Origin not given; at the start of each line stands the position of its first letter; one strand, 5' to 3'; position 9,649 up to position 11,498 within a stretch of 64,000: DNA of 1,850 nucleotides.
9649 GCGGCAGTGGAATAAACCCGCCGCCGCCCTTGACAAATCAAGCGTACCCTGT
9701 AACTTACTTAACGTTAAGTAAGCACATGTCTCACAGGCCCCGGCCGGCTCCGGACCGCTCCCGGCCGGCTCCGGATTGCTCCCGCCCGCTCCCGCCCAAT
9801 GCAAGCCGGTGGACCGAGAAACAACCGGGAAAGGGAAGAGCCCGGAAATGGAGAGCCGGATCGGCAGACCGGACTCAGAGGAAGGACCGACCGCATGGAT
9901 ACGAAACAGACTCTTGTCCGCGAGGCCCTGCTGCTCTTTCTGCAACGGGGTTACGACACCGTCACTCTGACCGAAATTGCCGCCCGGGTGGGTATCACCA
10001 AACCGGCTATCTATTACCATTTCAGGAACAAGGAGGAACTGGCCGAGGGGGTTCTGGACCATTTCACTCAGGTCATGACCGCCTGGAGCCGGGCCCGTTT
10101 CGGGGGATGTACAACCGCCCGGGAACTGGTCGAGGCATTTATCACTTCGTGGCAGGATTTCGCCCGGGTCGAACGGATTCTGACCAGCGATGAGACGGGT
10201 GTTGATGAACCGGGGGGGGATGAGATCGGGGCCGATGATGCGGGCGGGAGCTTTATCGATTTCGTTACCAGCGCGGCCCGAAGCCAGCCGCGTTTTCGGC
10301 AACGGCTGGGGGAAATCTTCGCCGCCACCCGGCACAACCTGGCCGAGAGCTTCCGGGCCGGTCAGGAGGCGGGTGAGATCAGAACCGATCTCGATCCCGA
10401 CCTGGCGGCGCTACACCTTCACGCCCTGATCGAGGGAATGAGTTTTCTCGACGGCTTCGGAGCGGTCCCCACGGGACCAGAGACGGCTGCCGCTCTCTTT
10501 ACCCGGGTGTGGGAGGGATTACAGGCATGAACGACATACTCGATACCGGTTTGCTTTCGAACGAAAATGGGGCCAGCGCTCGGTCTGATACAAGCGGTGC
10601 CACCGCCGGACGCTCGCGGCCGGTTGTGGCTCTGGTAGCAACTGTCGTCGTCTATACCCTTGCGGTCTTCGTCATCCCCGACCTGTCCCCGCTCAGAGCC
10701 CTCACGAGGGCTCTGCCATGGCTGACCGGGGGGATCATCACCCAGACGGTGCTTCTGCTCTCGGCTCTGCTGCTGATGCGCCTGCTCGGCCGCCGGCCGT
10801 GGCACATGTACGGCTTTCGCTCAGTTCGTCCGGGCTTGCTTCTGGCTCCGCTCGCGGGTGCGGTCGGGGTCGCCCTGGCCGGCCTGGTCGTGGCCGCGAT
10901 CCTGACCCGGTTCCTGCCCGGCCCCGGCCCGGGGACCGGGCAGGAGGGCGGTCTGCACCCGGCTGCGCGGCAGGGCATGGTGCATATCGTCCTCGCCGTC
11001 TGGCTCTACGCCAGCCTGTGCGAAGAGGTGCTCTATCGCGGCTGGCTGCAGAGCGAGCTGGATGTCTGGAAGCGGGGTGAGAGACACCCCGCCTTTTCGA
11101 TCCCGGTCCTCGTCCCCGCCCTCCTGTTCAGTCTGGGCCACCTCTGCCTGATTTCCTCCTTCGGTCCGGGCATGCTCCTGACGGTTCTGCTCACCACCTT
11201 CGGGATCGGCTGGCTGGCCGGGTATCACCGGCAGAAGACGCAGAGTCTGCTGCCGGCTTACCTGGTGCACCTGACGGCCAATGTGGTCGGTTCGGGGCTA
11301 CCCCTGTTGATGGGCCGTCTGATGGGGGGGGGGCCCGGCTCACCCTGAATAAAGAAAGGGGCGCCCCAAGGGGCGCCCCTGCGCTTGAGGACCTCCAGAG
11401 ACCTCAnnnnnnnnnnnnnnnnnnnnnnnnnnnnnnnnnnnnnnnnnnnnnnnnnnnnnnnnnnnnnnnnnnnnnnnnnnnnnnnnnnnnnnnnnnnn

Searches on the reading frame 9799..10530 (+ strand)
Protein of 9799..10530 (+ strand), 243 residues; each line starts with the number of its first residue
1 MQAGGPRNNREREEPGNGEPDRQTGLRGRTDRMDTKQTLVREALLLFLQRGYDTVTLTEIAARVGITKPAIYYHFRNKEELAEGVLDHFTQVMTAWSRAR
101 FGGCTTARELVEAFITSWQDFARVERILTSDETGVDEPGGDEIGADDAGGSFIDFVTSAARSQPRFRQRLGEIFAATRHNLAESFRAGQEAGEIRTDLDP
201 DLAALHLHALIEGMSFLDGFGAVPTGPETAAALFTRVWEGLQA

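Call 53: search_protein_families(library=pfam, proteins=[window:9799-10530:+], max_evalue=0.0001)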
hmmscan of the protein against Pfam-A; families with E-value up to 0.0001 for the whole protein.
window:9799-10530:+ (243 aa): 6 families
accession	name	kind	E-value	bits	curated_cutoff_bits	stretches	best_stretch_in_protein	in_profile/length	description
PF00440.29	TetR_N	-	8.4e-16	57.9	24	1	41-83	3-45/47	Bacterial regulatory proteins, tetR family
PF13977.11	TetR_C_6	-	8.4e-12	45.7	27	1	157-236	30-108/115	BetI-type transcriptional repressor, C-terminal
PF16925.10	TetR_C_13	-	1.9e-09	38.3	27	1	160-215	35-90/109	Tetracyclin repressor-like, C-terminal domain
PF16859.10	TetR_C_11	-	1.9e-07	31.9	32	1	147-210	25-89/113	Tetracyclin repressor-like, C-terminal domain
PF12840.13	HTH_20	-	6.5e-05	23.3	27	0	43-76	8-40/51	Helix-turn-helix domain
PF14246.11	TetR_C_7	-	6.9e-05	23.3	22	0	155-218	25-88/119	AefR-like transcriptional repressor, C-terminal domain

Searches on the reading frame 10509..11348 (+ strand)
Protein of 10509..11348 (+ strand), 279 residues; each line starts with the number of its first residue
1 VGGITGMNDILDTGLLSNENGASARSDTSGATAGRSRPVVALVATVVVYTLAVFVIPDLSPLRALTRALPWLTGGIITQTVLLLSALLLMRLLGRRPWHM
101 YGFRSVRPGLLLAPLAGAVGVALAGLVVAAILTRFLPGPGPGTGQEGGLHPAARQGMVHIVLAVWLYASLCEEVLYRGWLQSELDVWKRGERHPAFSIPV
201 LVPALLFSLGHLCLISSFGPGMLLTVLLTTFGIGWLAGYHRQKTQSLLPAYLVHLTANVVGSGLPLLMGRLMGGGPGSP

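Call 53: search_protein_families(library=pfam, proteins=[window:10509-11348:+], max_evalue=0.0001)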
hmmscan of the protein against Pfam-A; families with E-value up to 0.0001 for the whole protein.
window:10509-11348:+ (279 aa): 1 family
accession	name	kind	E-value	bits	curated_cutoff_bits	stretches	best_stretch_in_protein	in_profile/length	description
PF02517.21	Rce1-like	-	1.1e-15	58.1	22.4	1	158-260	5-93/93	Type II CAAX prenyl endopeptidase Rce1-like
